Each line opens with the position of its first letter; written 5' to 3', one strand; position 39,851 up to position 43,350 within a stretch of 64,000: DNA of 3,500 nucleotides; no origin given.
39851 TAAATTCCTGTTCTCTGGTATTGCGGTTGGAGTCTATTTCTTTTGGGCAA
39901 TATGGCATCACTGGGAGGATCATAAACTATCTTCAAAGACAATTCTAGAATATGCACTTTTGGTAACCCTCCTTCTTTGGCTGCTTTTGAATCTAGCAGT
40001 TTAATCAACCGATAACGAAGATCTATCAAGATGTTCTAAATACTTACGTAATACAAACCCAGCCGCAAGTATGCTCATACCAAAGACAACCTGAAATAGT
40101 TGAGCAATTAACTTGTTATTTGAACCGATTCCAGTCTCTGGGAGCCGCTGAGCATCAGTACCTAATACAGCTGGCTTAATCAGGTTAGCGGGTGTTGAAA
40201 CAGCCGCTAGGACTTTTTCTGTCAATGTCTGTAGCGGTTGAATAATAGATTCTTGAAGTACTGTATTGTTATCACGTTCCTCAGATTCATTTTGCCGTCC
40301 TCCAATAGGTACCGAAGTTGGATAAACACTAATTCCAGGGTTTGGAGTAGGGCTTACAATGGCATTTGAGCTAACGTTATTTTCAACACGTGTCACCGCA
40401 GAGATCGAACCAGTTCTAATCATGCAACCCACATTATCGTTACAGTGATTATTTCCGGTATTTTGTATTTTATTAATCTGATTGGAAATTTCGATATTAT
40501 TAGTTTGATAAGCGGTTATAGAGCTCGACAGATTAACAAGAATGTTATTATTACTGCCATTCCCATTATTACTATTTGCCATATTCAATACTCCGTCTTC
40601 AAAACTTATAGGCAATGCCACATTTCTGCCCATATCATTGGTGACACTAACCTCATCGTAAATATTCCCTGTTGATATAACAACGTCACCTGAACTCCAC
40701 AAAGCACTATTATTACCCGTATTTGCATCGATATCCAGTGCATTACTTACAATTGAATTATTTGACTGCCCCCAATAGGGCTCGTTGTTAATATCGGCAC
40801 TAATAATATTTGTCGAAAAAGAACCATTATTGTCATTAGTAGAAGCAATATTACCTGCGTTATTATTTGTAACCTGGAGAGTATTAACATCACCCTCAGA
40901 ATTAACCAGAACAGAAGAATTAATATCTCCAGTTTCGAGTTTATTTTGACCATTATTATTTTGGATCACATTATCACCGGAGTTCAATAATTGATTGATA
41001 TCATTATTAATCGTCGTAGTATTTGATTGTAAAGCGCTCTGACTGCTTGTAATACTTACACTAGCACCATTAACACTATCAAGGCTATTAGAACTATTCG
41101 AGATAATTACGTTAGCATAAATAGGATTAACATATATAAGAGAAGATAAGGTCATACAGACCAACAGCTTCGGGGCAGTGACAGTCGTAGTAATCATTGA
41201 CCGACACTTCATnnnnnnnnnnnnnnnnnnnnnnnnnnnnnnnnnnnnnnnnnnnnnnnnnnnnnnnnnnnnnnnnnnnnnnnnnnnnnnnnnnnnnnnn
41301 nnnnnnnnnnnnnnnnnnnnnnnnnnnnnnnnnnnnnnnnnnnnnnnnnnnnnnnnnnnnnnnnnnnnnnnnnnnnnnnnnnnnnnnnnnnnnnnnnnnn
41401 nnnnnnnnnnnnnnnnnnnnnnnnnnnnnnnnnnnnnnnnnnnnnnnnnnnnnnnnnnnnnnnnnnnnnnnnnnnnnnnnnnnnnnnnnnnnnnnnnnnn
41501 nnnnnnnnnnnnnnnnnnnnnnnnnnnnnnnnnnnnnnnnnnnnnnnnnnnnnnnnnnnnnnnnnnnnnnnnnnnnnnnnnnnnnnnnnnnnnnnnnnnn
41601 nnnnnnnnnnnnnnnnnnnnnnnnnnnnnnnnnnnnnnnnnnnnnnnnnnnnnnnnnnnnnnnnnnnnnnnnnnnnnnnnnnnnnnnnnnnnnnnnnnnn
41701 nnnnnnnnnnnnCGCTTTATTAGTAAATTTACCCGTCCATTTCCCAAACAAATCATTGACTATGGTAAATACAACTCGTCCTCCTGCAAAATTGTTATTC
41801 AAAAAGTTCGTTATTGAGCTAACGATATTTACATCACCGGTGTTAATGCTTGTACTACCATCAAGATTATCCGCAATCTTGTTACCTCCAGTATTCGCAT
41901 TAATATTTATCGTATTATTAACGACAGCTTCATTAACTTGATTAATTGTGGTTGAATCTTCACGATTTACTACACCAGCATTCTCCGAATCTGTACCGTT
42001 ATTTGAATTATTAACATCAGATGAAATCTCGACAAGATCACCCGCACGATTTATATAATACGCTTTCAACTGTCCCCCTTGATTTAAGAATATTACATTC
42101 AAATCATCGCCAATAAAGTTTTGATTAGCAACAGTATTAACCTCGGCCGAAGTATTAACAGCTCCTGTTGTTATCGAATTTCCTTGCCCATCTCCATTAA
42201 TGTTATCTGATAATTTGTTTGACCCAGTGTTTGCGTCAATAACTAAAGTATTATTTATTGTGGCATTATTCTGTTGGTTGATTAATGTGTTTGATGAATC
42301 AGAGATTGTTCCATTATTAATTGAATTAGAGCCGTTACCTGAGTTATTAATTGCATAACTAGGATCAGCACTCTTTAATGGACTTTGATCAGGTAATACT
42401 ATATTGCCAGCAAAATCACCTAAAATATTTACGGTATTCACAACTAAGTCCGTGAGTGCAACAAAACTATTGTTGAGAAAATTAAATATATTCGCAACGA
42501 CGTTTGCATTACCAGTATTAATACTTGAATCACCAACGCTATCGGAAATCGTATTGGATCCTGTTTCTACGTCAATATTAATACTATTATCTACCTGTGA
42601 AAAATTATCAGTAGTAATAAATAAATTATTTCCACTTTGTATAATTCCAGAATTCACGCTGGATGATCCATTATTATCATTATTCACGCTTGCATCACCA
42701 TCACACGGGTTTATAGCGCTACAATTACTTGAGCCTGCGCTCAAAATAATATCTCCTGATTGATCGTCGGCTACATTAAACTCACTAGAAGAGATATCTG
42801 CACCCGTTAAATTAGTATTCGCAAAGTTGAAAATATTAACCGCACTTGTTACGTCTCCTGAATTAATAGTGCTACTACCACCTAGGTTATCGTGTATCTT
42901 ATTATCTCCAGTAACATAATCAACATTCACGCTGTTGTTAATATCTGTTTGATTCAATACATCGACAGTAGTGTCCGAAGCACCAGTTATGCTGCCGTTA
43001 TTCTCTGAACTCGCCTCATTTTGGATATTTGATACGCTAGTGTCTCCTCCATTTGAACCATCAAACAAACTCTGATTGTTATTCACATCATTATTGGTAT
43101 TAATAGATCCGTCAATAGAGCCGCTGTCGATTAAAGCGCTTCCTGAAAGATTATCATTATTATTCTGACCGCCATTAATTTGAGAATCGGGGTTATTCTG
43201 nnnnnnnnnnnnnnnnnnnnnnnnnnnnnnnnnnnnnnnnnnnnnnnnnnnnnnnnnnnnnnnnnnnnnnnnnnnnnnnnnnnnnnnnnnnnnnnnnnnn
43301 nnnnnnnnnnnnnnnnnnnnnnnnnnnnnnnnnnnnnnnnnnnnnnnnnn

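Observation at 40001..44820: Operon of three low-complexity surface proteins sharing an ANTG(D/G/S)N(K)xx(D)N repeat core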

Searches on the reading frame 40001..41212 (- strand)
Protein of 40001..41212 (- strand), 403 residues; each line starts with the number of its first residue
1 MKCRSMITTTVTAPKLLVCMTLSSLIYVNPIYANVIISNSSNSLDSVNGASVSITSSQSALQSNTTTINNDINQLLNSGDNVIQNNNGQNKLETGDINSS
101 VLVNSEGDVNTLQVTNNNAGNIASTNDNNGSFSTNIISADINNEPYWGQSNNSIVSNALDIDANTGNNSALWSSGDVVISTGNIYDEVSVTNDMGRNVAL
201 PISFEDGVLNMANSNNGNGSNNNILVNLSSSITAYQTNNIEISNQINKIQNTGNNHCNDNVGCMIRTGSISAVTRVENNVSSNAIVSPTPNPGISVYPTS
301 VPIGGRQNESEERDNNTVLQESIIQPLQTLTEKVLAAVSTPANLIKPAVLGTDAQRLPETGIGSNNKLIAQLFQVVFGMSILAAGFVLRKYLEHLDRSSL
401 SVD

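Call 3: search_protein_families(library=pfam, proteins=[window:40001-41212:-], max_evalue=1)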
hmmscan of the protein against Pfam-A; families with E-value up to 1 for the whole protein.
window:40001-41212:- (403 aa): 3 families
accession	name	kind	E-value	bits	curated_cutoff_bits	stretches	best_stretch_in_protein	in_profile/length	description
PF21882.2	Gp53-like_C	-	0.031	15.2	24.9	1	182-246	11-69/84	Putative tail fiber protein gp53-like, C-terminal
PF06251.17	Caps_syn_GfcC_C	-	0.054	14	20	0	76-117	7-48/90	Capsule biosynthesis GfcC C-terminal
PF20255.3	DUF6606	-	0.37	10.5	27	1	64-134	39-108/267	Family of unknown function (DUF6606)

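Call 4: search_protein_families(library=ncbifam, proteins=[window:40001-41212:-], max_evalue=1)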
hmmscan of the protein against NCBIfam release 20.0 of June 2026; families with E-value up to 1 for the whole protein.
window:40001-41212:- (403 aa): 0 families

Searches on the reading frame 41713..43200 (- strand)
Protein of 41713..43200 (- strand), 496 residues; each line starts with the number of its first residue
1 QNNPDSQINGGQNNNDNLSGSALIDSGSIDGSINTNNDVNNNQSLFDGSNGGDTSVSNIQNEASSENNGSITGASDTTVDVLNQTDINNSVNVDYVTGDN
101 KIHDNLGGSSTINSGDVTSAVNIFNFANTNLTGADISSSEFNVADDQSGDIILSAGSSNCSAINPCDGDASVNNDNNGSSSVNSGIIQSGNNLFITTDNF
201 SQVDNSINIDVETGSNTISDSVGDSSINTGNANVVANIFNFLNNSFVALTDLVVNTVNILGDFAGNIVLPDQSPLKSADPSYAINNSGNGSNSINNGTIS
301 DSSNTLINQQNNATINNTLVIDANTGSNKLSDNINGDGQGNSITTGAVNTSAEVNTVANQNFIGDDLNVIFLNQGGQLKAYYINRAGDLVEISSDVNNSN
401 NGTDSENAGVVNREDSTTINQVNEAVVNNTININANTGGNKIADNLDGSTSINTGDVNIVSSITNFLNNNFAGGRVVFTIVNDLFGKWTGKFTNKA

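Call 61: predict_structure(alignment_id=A3)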
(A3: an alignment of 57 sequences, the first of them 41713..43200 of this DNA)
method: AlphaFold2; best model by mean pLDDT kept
length: 496 residues; sequences in the alignment: 57
mean_pLDDT: 64.5   pTM: 0.65
mean pLDDT of the five models: 64.5, 64.2, 63.4, 62.1, 57.6
residues with pLDDT >= 90: 49; 70-90: 171; 50-70: 128; < 50: 148
segments of 3 or more residues with pLDDT < 50: 1-7, 9-11, 39-42, 44-78, 157-192, 273-305, 393-417
pLDDT, mean of each block of 10 residues (from residue 1): 46 67 78 57 46 40 35 45 63 85 86 86 71 61 63 59 45 39 38 56 84 92 91 85 70 74 78 48 34 32 48 68 88 72 87 66 67 71 68 37 24 42 69 91 89 89 73 75 77 73
secondary structure, 60 per line:
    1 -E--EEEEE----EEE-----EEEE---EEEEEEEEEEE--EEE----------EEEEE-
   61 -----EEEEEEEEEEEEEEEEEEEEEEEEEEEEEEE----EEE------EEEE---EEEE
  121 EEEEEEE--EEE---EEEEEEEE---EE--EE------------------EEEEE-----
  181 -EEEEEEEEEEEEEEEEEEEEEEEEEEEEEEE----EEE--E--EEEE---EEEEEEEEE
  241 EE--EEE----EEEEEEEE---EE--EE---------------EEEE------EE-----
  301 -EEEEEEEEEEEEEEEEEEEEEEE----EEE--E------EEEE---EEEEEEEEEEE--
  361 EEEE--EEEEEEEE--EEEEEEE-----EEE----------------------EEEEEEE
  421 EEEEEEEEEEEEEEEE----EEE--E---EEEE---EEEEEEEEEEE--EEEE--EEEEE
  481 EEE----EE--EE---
elements in order: E5-9 E14-16 E22-25 E29-39 E42-44 E55-59 E66-96 E101-103 E110-113 E117-127 E130-132 E136-143 E171-175 E182-212 E217-219 E225-228 E232-242 E245-247 E252-259 E284-287 E302-324 E329-331 E341-344 E348-358 E361-364 E367-374 E377-383 E389-391 E414-436 E441-443 E450-453 E457-467 E470-473 E476-483

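Call 63: fold_search(model_id=the predicted structure, library=pdb)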
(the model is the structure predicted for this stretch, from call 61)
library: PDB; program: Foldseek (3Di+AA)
matches with E <= 10: 11; with E <= 0.001: 0
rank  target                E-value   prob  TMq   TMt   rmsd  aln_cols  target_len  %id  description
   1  2pyh_B                1.9e+00  0.00  0.07  0.08  32.0       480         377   11  Azotobacter vinelandii Mannuronan C-5 epimerase AlgE4 A-module complexed with mannuronan trisaccharide (released 2008-05-27)
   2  6sus                  3.1e+00  0.00  0.04  0.06  34.9       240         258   13  Crystal structure of RTX domain blocks IV and V of adenylate cyclase toxin from Bordetella pertussis (released 2020-09-16)
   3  7y5s_A                4.4e+00  0.00  0.04  0.04  35.4       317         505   10  CryoEM structure of Klebsiella phage Kp7 type I tail fiber gp51 in vitro (released 2023-06-21)
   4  8c50_A                4.8e+00  0.00  0.06  0.07  35.8       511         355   10  Pontibacter korlensis curli subunit CsgA (released 2023-06-28)
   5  5gkq_A                5.3e+00  0.00  0.04  0.03  38.2       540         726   10  Structure of PL6 family alginate lyase AlyGC mutant-R241A (released 2017-02-08)
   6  9cbs_B                5.6e+00  0.03  0.05  0.07  10.0        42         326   10  Crystal structure of Chaetomium thermophilum Gcn2 HisRS-like domain, catalytic domain (released 2024-08-21)
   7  1qrb                  5.6e+00  0.00  0.04  0.04  35.7       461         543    7  PLASTICITY AND STERIC STRAIN IN A PARALLEL BETA-HELIX: RATIONAL MUTATIONS IN P22 TAILSPIKE PROTEIN (released 2000-04-12)
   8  9cbs_A                6.4e+00  0.04  0.05  0.08  10.6        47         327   11  Crystal structure of Chaetomium thermophilum Gcn2 HisRS-like domain, catalytic domain (released 2024-08-21)
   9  9cbs_D                6.7e+00  0.03  0.05  0.08   3.7        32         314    9  Crystal structure of Chaetomium thermophilum Gcn2 HisRS-like domain, catalytic domain (released 2024-08-21)
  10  4u49_B                8.6e+00  0.00  0.05  0.06  33.2       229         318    8  Crystal structure of Pectate Lyase Pel3 from Pectobacterium carotovorum with two monomers in the A.U (released 2015-08-05)
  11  2w7z_B                9.9e+00  0.00  0.03  0.06  33.3       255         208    8  Structure of the pentapeptide repeat protein EfsQnr, a DNA gyrase inhibitor. Free amines modified by cyclic pentylatio (released 2009-05-05)
